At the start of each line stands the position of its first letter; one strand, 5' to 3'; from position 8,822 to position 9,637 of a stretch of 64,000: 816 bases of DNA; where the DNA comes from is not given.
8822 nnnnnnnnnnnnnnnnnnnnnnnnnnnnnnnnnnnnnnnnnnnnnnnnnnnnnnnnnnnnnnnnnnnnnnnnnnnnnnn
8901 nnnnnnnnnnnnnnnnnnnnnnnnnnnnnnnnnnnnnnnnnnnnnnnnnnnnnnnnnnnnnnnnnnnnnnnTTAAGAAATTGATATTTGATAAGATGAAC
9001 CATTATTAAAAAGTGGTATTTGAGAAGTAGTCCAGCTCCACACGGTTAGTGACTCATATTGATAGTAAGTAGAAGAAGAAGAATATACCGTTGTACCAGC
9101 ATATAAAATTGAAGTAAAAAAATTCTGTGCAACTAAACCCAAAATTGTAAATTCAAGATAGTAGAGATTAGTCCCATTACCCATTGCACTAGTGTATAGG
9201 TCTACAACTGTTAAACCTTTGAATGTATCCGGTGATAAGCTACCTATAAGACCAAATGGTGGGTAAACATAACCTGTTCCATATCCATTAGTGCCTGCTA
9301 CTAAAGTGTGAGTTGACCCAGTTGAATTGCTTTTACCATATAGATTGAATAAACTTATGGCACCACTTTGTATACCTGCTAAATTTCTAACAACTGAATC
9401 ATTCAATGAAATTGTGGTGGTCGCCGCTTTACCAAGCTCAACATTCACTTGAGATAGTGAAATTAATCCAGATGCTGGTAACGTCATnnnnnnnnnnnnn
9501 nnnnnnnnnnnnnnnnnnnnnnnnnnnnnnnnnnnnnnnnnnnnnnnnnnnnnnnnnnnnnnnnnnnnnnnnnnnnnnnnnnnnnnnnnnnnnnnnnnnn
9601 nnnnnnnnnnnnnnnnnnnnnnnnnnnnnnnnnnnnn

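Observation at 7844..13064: Tail fibre with S74 intramolecular-chaperone C-terminus followed by three tandem adhesin-like cassettes sharing a ~50-aa N-terminal domain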

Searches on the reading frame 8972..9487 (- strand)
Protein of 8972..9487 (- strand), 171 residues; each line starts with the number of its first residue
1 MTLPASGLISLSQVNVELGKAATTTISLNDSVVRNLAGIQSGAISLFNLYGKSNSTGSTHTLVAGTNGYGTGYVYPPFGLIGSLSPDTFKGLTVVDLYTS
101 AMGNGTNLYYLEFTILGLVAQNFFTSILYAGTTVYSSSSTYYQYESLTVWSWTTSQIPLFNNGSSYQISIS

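Call 4: search_protein_families(library=pfam, proteins=[window:8972-9487:-], max_evalue=0.1)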
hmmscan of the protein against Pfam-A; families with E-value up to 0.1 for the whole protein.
window:8972-9487:- (171 aa): 0 families

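Call 5: search_protein_families(library=phrogs, proteins=[window:8972-9487:-], max_evalue=0.01)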
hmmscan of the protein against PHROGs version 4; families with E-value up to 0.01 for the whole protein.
window:8972-9487:- (171 aa): 2 families
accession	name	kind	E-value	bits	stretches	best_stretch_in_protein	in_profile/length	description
phrog_26817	-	unknown function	4.5e-11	44.2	1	1-101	1-106/177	-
phrog_26746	-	unknown function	3.9e-08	34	1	1-57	1-58/247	-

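Call 7: search_dna_similar(query=window:8972-9487:-, collection=phages, mode=protein, max_rows=40, max_evalue=0.001)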
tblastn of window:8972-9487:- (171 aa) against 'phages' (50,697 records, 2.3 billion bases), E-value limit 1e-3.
Records with a match: 32; places in all: 34; records where one place covers at least 80% of the query: 0.
Best place of each record, by identity: 60-80% 1; <60% 31.
By first word of the organism name: Vibrio 21; Alteromonas 5; Pseudomonas 2; Pelagibacter 2; Xanthomonas 1; Rhizobium 1.
By host as written in the record: Alteromonas macleodii str. 'Balearic Sea AD45' 5; Vibrio alginolyticus ATCC 17749 2; Vibrio alginolyticus V1 2; Vibrio alginolyticus 1651 2; Vibrio alginolyticus NBRC 15630 = ATCC 17749 2; Vibrio harveyi 2; Vibrio alginolyticus 2; Vibrio natriegens HER1138 2; and 12 more.
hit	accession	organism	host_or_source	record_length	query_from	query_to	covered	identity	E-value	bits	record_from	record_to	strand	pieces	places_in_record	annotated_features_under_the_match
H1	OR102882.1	Vibrio phage vB_VpaP-MS02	Vibrio parahaemolyticus KCTC2729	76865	1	104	61%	44.5%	1e-10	64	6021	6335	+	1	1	hypothetical protein | tail fiber protein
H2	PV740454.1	Vibrio phage CZ01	Vibrio natriegens Vmax (CCTCC PV ...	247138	1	104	61%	38.5%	6e-7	54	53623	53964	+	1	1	hypothetical protein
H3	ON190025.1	Vibrio phage PVA23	Vibrio sp.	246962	1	97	57%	40.6%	8e-10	62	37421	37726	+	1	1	hypothetical protein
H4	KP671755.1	Vibrio phage ValKK3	Vibrio alginolyticus ATCC 17749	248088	1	97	57%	40.6%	7e-9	59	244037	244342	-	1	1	hypothetical protein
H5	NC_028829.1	Vibrio phage ValKK3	Vibrio alginolyticus ATCC 17749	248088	1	97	57%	40.6%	7e-9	59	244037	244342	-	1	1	hypothetical protein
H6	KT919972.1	Vibrio phage phi-Grn1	Vibrio alginolyticus V1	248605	1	97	57%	40.6%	7e-9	59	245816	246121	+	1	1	hypothetical protein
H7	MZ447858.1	Vibrio phage BUCT194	Vibrio alginolyticus 1651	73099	1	101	59%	38.5%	4e-8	57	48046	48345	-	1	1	hypothetical protein | tail fibers protein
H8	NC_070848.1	Vibrio phage BUCT194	Vibrio alginolyticus 1651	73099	1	101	59%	38.5%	4e-8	57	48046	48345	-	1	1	hypothetical protein | tail fiber protein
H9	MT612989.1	Vibrio phage vB_ValM_R11Z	Vibrio alginolyticus NBRC 15630 = ATCC ...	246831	1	97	57%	39.6%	2e-9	61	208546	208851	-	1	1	hypothetical protein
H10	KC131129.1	Vibrio phage VH7D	Vibrio harveyi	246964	1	97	57%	39.6%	2e-9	61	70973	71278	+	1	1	hypothetical protein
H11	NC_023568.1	Vibrio phage VH7D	Vibrio harveyi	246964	1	97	57%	39.6%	2e-9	61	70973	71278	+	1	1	hypothetical protein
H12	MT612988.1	Vibrio phage vB_ValM_R10Z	Vibrio alginolyticus NBRC 15630 = ATCC ...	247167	1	97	57%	39.6%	2e-9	61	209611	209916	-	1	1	hypothetical protein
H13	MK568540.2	Vibrio phage Va3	Vibrio alginolyticus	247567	1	97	57%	39.6%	2e-9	61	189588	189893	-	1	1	hypothetical protein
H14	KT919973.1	Vibrio phage phi-ST2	Vibrio alginolyticus V1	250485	1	97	57%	39.6%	2e-9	61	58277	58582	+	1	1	hypothetical protein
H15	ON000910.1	Vibrio phage XZ1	Vibrio alginolyticus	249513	1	97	57%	39.6%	5e-8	57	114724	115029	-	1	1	hypothetical protein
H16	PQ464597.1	Pseudomonas phage Milchi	Pseudomonas poae Z9_5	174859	1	65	38%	55.4%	4e-6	51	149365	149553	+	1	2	hypothetical protein (x2)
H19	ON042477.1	Vibrio phage PhiImVa-1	Vibrio alginolyticus strain NBRC 15630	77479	1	53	31%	62.3%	1e-11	67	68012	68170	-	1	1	hypothetical protein | long tail fiber distal subunit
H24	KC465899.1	Pelagibacter phage HTVC008M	Candidatus Pelagibacter ubique HTCC1062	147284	1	54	32%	50.9%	2e-4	46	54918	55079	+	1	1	hypothetical protein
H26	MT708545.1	Rhizobium phage Pasto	Bradyrhizobium japonicum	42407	1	53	31%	50.9%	4e-8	57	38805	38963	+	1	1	hypothetical protein | tail fiber protein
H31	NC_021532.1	Alteromonas phage vB_AmaP_AD45-P1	Alteromonas macleodii str. 'Balearic ...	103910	1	53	31%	48.1%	5e-5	48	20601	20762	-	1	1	hypothetical protein | tail fiber domain-containing protein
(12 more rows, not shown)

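Call 11: get_annotated_region(hit=H1, flank=6000)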
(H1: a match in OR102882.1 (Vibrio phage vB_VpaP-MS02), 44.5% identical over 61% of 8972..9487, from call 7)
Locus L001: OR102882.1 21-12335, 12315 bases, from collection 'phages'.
description: Vibrio phage vB_VpaP-MS02, complete genome.
organism: Vibrio phage vB_VpaP-MS02 (NCBI taxid 3075130)
taxonomy: Viruses; Duplodnaviria; Heunggongvirae; Uroviricota; Caudoviricetes
host: Vibrio parahaemolyticus KCTC2729; source: aquaculture water; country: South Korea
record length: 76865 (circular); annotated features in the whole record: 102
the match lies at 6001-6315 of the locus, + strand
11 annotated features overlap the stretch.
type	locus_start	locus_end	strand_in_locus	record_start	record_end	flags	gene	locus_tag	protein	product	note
CDS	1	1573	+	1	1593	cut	-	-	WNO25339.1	terminase large subunit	-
CDS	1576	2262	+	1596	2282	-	-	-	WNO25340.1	hypothetical protein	Hypothetical protein KNT61 gp124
CDS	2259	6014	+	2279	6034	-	-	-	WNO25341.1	tail fiber protein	-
CDS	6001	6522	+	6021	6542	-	-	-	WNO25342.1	hypothetical protein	Hypothetical protein AVU32 gp383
CDS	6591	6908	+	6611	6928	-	-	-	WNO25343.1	hypothetical protein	-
CDS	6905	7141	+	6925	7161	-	-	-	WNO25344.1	hypothetical protein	-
CDS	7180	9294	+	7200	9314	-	-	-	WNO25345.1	portal protein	-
CDS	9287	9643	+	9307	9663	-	-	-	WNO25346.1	hypothetical protein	-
CDS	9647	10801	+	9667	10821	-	-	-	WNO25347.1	hypothetical protein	Hypothetical protein AVV30 gp081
CDS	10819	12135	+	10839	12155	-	-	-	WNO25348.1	major capsid protein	-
CDS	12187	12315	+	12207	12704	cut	-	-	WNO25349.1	hypothetical protein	Hypothetical protein KNT61 gp117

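Call 12: get_annotated_region(hit=H3, flank=7000)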
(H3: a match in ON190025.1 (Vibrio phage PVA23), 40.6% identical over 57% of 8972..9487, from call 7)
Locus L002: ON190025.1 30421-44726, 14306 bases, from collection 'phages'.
description: Vibrio phage PVA23, complete genome.
organism: Vibrio phage PVA23 (NCBI taxid 2938950)
taxonomy: Viruses; Duplodnaviria; Heunggongvirae; Uroviricota; Caudoviricetes; Straboviridae; Schizotequatrovirus
host: Vibrio sp.; source: -; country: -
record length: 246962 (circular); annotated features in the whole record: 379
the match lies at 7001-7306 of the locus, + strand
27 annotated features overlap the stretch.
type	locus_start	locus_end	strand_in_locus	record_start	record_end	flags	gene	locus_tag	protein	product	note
CDS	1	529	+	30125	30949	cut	-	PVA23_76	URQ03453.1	hypothetical protein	-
CDS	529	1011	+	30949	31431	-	-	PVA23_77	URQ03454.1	hypothetical protein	-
CDS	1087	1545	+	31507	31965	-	-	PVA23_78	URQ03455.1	hypothetical protein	-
CDS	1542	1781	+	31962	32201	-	-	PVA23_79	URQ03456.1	hypothetical protein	-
CDS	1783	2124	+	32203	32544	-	-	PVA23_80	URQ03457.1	hypothetical protein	-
CDS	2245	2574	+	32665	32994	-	-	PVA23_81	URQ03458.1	hypothetical protein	-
CDS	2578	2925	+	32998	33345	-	-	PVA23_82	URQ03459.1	hypothetical protein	-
CDS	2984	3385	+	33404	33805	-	-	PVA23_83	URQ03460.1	hypothetical protein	-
CDS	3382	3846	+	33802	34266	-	-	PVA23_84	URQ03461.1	hypothetical protein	-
CDS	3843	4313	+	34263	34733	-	-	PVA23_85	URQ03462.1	hypothetical protein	-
CDS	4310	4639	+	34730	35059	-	-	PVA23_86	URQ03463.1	hypothetical protein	-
CDS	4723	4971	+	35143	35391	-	-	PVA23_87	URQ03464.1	hypothetical protein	-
CDS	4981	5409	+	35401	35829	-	-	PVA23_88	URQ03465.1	hypothetical protein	-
CDS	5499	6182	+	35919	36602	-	-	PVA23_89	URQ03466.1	hypothetical protein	-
CDS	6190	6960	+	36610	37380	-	-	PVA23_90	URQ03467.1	hypothetical protein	-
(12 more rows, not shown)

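Call 13: get_annotated_region(hit=H16, flank=6000)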
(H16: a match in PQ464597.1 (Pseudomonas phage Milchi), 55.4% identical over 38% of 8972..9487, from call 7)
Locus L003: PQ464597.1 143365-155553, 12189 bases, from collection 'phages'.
description: Pseudomonas phage Milchi, complete genome.
organism: Pseudomonas phage Milchi (NCBI taxid 3374953)
taxonomy: Viruses; Duplodnaviria; Heunggongvirae; Uroviricota; Caudoviricetes
host: Pseudomonas poae Z9_5; source: -; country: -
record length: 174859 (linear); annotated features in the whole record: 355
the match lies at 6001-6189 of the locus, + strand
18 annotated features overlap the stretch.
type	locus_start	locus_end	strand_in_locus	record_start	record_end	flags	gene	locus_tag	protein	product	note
CDS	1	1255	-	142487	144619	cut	-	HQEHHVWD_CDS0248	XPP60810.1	RIIA lysis inhibitor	-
CDS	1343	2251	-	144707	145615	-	-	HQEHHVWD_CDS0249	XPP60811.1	exonuclease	-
CDS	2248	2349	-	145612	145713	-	-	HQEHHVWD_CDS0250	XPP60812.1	hypothetical protein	-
CDS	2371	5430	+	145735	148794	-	-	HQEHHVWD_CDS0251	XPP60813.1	long tail fiber protein distal subunit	-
CDS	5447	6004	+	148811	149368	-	-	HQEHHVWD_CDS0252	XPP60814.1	hypothetical protein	-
CDS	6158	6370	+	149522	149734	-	-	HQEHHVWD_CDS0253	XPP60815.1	hypothetical protein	-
CDS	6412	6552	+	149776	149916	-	-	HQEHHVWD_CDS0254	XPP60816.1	hypothetical protein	-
CDS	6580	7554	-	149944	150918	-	-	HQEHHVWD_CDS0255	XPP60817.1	hypothetical protein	-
CDS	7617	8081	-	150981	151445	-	-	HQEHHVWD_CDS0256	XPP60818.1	phosphatase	-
CDS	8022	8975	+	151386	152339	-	-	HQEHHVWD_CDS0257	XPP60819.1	hypothetical protein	-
CDS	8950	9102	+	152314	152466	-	-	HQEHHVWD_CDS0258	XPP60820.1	hypothetical protein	-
CDS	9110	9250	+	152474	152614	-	-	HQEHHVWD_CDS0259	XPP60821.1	hypothetical protein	-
CDS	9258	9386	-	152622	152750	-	-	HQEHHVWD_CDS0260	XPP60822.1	hypothetical protein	-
CDS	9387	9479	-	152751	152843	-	-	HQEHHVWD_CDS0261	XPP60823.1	hypothetical protein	-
CDS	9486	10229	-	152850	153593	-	-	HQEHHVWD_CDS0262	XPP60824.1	hypothetical protein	-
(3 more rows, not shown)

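Call 14: find_homologous_proteins(query=window:8972-9487:-, max_evalue=0.001)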
Query window:8972-9487:- (171 aa): 185 proteins with E <= 0.001 among 541 candidates; the best 120 are listed.
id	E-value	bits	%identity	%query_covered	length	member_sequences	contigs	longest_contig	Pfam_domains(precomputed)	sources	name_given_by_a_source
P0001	3.2e-93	328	100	92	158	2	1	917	-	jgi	-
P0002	4.8e-19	87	44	93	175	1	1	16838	-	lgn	-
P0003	4.0e-18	84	39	100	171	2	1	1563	-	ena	-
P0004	4.8e-17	80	44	90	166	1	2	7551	-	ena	-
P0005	1.3e-16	79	40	100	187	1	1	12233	-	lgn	-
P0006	3.9e-15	74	74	32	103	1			-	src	-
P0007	1.1e-14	73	42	74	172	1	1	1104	-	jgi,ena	-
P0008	1.8e-14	72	40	98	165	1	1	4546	-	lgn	-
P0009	1.5e-13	69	75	31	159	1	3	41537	-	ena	-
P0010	1.6e-13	69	75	31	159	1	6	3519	-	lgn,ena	-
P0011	1.6e-13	69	75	31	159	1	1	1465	-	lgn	-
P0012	1.9e-13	68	45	57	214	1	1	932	-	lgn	-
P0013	2.1e-13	68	79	33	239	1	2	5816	-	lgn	-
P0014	2.7e-13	68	57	51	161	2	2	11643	-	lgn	-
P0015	2.8e-13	68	49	58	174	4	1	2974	-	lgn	-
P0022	6.6e-13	67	35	100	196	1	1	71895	-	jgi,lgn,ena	-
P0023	6.9e-13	67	78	32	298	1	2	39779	PF05268.19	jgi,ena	-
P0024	1.5e-12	66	71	33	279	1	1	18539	PF21722.5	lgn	-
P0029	1.5e-11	62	66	37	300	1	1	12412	PF00147.24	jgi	jgi:hypothetical protein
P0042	6.4e-11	60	71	32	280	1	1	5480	PF05268.19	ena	-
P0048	1.9e-10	59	70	32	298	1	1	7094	PF05268.19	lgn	-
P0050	2.2e-10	59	63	37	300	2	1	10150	-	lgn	-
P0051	3.5e-10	58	68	33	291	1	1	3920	PF05268.19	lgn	-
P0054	3.7e-10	58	70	32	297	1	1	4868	PF05268.19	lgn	-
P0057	6.0e-10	57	69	32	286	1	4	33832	PF05268.19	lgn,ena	-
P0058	6.4e-10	57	69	32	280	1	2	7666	PF05268.19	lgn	-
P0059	6.8e-10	57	59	40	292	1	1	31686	PF05268.19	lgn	-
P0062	8.3e-10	57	72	31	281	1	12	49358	-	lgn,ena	-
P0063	9.6e-10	56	69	32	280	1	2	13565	PF05268.19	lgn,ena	-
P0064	1.0e-9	56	71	32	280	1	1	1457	PF05268.19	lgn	-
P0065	1.1e-9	56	67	32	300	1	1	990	PF05268.19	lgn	-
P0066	1.2e-9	56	66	33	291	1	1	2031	PF05268.19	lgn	-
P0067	1.2e-9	56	69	32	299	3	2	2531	PF05268.19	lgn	-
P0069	1.4e-9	56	38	67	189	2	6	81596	-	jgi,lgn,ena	-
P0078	3.0e-9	55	57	40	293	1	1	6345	PF05268.19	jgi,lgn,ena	jgi:hypothetical protein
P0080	3.6e-9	55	54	43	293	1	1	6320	PF05268.19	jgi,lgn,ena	jgi:hypothetical protein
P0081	3.7e-9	55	60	39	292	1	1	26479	PF21722.5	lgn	-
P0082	4.2e-9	54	69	32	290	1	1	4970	PF05268.19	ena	-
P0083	4.3e-9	54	55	48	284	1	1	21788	PF05268.19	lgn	-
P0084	4.4e-9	54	67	32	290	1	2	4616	PF05268.19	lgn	-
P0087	6.1e-9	54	66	31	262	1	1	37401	-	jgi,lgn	jgi:hypothetical protein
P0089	6.9e-9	54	69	32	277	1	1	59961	PF05268.19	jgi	jgi:hypothetical protein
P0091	8.9e-9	53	72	32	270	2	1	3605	PF05268.19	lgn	-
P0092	9.8e-9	53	69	32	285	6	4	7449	PF05268.19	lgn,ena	-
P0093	1.0e-8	53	71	32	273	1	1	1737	PF05268.19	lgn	-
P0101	2.0e-8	52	68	31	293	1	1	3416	PF05268.19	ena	-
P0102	2.1e-8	52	68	31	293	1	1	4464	PF05268.19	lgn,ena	-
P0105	2.5e-8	52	60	32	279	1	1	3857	PF05268.19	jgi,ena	jgi:hypothetical protein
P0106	2.6e-8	52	65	32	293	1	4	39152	PF05268.19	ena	-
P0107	2.7e-8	52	63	32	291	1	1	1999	PF05268.19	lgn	-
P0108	2.8e-8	52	65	32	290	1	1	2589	PF05268.19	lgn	-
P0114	3.5e-8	51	67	32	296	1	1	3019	PF05268.19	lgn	-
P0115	3.6e-8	51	57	40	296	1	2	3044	PF05268.19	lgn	-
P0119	3.8e-8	51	67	30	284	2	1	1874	PF05268.19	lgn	-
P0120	3.9e-8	51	67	32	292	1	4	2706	PF05268.19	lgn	-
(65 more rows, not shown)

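Call 15: get_annotated_region(hit=H19, flank=5000)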
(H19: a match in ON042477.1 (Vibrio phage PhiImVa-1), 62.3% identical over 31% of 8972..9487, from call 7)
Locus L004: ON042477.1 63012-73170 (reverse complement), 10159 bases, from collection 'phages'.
description: Vibrio phage PhiImVa-1, complete genome.
organism: Vibrio phage PhiImVa-1 (NCBI taxid 2932859)
taxonomy: Viruses; Duplodnaviria; Heunggongvirae; Uroviricota; Caudoviricetes; Schitoviridae
host: Vibrio alginolyticus strain NBRC 15630; source: Indian mackerel; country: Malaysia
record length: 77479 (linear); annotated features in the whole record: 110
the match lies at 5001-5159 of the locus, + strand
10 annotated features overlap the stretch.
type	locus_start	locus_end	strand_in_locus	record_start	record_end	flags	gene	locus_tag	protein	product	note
CDS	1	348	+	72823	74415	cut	-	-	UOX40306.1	terminase large subunit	ORF_97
CDS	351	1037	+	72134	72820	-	-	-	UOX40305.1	hypothetical protein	ORF_96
CDS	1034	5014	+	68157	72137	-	-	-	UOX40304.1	long tail fiber distal subunit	ORF_95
CDS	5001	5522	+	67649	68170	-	-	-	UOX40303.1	hypothetical protein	ORF_94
CDS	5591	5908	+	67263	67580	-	-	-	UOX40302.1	hypothetical protein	ORF_93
CDS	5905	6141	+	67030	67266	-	-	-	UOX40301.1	hypothetical protein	ORF_92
CDS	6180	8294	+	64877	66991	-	-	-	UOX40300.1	portal protein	ORF_91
CDS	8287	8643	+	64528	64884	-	-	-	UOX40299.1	hypothetical protein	ORF_90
CDS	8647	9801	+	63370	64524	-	-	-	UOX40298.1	hypothetical protein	ORF_89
CDS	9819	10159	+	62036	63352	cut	-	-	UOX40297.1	major capsid protein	ORF_88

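Call 16: get_annotated_region(hit=H26, flank=5000)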
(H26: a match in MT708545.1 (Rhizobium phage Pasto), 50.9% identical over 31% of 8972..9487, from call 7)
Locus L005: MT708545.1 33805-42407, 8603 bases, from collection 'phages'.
description: Rhizobium phage Pasto, complete genome.
organism: Rhizobium phage Pasto (NCBI taxid 2767575)
taxonomy: Viruses; Duplodnaviria; Heunggongvirae; Uroviricota; Caudoviricetes; Autographiviridae
host: Bradyrhizobium japonicum; source: potato roots; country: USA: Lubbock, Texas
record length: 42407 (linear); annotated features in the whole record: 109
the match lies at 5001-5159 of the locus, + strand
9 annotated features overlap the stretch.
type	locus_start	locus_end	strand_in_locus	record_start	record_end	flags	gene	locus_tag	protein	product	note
CDS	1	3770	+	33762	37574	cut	-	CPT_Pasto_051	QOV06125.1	internal capsid protein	BLASTp: ref|NP_853597.1| internal virion protein [Salmonella virus SP6]; evalue = 3.72681e-7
regulatory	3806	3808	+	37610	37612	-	-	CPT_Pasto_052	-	ribosome_binding_site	-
CDS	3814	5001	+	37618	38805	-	-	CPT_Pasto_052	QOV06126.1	tail fiber protein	BLASTp: ref|YP_009012483.1| Phi92_gp151 [Enterobacteria phage phi92]; evalue = 0.0000224406; HHpred: Single type I ...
CDS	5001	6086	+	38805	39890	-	-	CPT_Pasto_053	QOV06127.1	hypothetical protein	-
regulatory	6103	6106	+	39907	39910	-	-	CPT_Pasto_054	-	ribosome_binding_site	-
CDS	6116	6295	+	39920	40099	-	-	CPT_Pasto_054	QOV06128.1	hypothetical protein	-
regulatory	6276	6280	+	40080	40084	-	-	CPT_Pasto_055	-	ribosome_binding_site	-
CDS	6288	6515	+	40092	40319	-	-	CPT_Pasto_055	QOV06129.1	terminase small subunit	gb|QEP52868.1| putative small terminase subunit[Burkholderia phage AMP1]; e value=.0000044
CDS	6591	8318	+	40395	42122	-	-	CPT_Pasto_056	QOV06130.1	terminase large subunit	BLASTp:gb|AAP34169.1| gene 19 [Escherichia phage T7];e value= 0; IPR027417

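Call 17: get_annotated_region(hit=H24, flank=6000)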
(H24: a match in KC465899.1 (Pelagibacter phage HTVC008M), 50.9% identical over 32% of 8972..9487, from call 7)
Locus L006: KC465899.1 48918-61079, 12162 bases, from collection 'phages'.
description: Pelagibacter phage HTVC008M, complete genome.
organism: Pelagibacter phage HTVC008M (NCBI taxid 1283076)
taxonomy: Viruses; Duplodnaviria; Heunggongvirae; Uroviricota; Caudoviricetes; Kyanoviridae
host: Candidatus Pelagibacter ubique HTCC1062; source: -; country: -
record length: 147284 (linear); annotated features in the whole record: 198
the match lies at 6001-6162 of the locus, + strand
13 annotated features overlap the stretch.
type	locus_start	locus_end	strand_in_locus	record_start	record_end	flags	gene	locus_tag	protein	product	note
CDS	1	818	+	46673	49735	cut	-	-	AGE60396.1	hypothetical protein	-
CDS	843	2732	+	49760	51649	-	-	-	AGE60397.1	hypothetical protein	-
CDS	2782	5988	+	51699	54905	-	-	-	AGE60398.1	hypothetical protein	-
CDS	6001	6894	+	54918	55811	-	-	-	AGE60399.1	hypothetical protein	-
CDS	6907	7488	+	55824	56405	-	-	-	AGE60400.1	hypothetical protein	-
CDS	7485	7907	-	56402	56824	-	-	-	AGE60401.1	hypothetical protein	-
CDS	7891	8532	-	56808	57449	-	-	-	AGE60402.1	putative ferrochelatase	-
CDS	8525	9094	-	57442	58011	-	-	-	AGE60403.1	2OG-Fe(II) oxygenase superfamily like protein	T4-GC: 240, 2OG-Fe(II) oxygenase superfamily like protein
CDS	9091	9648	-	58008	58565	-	-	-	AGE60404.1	phytanoyl-CoA-dioxygenase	T4-GC: 101, phytanoyl- CoA- dioxygenase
CDS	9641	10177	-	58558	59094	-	-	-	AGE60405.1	phytanoyl-CoA-dioxygenase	T4-GC: 155, phytanoyl- CoA-dioxygenase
CDS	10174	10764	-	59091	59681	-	-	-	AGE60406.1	2OG-Fe(II) oxygenase superfamily like protein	T4-GC: 412 2OG-Fe(II) oxygenase superfamily like protein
CDS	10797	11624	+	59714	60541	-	-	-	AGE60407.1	neck protein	-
CDS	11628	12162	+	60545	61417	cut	-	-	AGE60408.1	neck protein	-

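Call 18: search_protein_families(library=pfam, proteins=[P0023, P0024, P0029, P0042, P0059, P0081, P0013, P0050, P0062, P0087], max_evalue=0.01)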
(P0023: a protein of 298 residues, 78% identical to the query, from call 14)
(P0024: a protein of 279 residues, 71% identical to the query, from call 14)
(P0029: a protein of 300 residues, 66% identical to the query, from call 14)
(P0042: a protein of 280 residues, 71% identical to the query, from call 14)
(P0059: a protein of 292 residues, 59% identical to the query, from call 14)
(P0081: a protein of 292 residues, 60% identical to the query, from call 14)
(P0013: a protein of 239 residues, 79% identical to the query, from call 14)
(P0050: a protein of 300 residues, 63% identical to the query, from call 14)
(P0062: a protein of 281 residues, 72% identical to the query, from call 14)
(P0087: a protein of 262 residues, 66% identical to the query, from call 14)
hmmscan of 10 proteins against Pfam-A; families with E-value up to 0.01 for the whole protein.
P0023 (298 aa): 1 family
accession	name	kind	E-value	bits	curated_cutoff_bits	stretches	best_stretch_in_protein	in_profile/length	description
PF05268.17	GP38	-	4.9e-07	30.2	25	1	66-173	11-119/218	Phage tail fibre adhesin Gp38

P0024 (279 aa): 1 family
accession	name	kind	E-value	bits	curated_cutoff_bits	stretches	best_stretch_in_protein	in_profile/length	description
PF21722.4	Gly_rich_2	-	2.4e-14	54.3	24.3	1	53-243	12-223/226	Glycine-rich domain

P0029 (300 aa): 2 families
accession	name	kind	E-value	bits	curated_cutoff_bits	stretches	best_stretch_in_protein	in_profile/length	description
PF00147.23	Fibrinogen_C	-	1.3e-05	25.6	22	1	74-111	11-49/221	Fibrinogen beta and gamma chains, C-terminal globular domain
PF01410.23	COLFI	-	0.0049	16.6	26.2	1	70-101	36-70/233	Fibrillar collagen C-terminal domain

P0042 (280 aa): 1 family
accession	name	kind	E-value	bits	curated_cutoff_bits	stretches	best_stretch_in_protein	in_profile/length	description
PF05268.17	GP38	-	2.7e-15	57.2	25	1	66-277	11-215/218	Phage tail fibre adhesin Gp38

P0059 (292 aa): 0 families

P0081 (292 aa): 1 family
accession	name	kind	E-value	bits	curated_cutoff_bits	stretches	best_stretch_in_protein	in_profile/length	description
PF21722.4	Gly_rich_2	-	3.6e-07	30.9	24.3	1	66-285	4-201/226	Glycine-rich domain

P0013 (239 aa): 0 families

P0050 (300 aa): 1 family
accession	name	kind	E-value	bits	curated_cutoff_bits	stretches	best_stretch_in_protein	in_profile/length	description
PF00147.23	Fibrinogen_C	-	7.2e-05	23.1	22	1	74-204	11-120/221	Fibrinogen beta and gamma chains, C-terminal globular domain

P0062 (281 aa): 0 families

P0087 (262 aa): 0 families
